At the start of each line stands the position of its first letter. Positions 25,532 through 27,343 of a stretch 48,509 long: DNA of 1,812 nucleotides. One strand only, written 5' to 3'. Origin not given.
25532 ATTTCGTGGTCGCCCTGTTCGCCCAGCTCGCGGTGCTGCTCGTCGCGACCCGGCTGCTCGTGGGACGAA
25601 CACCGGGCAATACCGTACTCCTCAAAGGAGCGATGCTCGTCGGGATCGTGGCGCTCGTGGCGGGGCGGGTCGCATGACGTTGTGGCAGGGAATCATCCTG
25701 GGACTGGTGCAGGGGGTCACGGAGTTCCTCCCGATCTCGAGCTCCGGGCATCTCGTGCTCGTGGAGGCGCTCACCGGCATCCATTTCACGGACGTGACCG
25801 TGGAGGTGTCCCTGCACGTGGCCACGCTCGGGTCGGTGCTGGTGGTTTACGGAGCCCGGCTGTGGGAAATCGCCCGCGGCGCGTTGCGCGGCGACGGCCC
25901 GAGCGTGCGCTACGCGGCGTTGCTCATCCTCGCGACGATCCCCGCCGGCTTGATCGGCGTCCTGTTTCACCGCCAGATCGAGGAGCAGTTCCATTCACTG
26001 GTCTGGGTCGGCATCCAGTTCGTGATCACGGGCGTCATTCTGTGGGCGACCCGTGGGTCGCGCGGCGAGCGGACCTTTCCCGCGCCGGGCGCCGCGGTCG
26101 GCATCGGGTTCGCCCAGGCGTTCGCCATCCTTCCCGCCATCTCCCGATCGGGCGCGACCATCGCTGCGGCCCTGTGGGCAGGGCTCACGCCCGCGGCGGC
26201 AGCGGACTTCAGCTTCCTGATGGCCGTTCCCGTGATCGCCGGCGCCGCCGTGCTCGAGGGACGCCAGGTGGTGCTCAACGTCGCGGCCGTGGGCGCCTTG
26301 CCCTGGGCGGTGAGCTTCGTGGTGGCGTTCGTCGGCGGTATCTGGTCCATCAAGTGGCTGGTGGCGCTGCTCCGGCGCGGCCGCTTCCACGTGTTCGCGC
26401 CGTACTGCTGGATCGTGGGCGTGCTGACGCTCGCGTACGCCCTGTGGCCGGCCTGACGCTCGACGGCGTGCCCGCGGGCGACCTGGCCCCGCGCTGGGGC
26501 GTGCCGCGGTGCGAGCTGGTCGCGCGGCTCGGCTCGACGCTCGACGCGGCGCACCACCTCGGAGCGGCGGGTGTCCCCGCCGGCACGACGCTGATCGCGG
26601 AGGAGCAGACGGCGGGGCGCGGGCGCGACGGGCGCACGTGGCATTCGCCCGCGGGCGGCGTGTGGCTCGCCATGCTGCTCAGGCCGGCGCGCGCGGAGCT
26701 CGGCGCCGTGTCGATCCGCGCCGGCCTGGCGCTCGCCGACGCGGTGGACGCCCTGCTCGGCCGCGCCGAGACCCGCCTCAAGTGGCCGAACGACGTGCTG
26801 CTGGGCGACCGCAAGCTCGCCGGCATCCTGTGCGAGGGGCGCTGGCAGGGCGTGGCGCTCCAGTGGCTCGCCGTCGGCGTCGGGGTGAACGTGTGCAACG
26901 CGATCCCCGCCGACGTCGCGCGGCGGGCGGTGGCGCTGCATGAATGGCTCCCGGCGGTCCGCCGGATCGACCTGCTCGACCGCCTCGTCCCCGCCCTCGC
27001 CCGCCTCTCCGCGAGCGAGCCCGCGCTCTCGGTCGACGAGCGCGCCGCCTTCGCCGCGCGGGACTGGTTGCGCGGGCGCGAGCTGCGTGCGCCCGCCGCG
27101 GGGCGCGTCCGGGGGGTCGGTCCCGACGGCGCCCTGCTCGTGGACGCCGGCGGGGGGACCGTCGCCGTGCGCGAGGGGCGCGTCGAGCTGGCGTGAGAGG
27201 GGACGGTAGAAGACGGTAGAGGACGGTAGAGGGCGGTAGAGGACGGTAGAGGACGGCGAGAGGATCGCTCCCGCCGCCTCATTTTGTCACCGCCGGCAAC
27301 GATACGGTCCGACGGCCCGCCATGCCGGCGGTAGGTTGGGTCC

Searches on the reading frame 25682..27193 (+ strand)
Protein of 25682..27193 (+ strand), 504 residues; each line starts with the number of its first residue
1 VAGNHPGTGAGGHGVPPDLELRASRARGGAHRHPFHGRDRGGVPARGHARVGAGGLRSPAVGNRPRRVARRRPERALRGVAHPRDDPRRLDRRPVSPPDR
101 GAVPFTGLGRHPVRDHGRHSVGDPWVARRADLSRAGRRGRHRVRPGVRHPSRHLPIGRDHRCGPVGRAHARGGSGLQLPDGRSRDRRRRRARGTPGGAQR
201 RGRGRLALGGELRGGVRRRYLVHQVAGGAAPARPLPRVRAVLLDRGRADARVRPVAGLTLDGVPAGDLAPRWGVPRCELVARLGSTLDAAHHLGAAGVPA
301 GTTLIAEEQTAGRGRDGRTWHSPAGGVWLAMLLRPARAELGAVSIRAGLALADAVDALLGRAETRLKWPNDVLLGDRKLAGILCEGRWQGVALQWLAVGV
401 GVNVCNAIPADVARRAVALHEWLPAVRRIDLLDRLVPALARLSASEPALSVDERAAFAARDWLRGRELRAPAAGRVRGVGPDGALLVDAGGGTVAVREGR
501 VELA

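Call 8: search_protein_families(library=pfam, proteins=[window:25682-27193:+])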
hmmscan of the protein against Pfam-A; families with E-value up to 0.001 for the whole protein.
window:25682-27193:+ (504 aa): 1 family
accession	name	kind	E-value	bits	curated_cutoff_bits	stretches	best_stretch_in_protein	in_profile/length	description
PF03099.24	BPL_LplA_LipB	-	5e-20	72.2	21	1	290-403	12-133/133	Biotin/lipoate A/B protein ligase family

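Call 9: search_protein_families(library=ncbifam, proteins=[window:25682-27193:+])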
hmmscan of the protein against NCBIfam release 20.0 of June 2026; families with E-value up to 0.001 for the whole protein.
window:25682-27193:+ (504 aa): 11 families
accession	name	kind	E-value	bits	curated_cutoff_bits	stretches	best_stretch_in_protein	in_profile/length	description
TIGR00121.1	birA_ligase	equivalog_domain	9.9e-35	120.2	83.1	1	281-502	6-233/235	biotin--[acetyl-CoA-carboxylase] ligase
NF006206.0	PRK08330.1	equivalog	6.1e-30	104.3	311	1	284-501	20-238/243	biotin--protein ligase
NF008848.0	PRK11886.1-3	equivalog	1.8e-27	96.2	362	1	278-501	81-313/319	bifunctional biotin--[acetyl-CoA-carboxylase] ligase/biotin operon repressor BirA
NF005405.0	PRK06955.1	equivalog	3e-25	88.9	312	1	295-503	59-293/300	biotin--[acetyl-CoA-carboxylase] ligase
NF008847.0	PRK11886.1-2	equivalog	2.2e-24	86.4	293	1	298-441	101-248/320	bifunctional biotin--[acetyl-CoA-carboxylase] ligase/biotin operon repressor BirA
NF008849.0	PRK11886.1-4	equivalog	1.1e-17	64.1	474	1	299-406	102-211/320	bifunctional biotin--[acetyl-CoA-carboxylase] ligase/biotin operon repressor BirA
NF008846.0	PRK11886.1-1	equivalog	7.5e-15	55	353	1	287-438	88-243/312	bifunctional biotin--[acetyl-CoA-carboxylase] ligase/biotin operon repressor BirA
NF008850.0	PRK11886.1-5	equivalog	8.3e-15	54.8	489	1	299-405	102-210/320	bifunctional biotin--[acetyl-CoA-carboxylase] ligase/biotin operon repressor BirA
NF004607.0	PRK05935.1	equivalog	1.1e-12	48.2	219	1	300-431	29-160/190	biotin--protein ligase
NF009862.0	PRK13325.1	equivalog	7.7e-10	38.1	761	1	302-418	111-225/592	bifunctional biotin--[acetyl-CoA-carboxylase] ligase/type III pantothenate kinase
NF006294.0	PRK08477.1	equivalog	1e-07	31.5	179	1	293-406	23-133/214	biotin--[acetyl-CoA-carboxylase] ligase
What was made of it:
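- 26444..27196 (+): birA (biotin-protein ligase), upstream host gene. Its stop codon lies 4 nt before the left array. PF03099 and TIGR00121 (calls 8, 9).
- On 23S rRNA intervening sequence (IVS): The flanks are birA and coaX (calls 8, 9).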
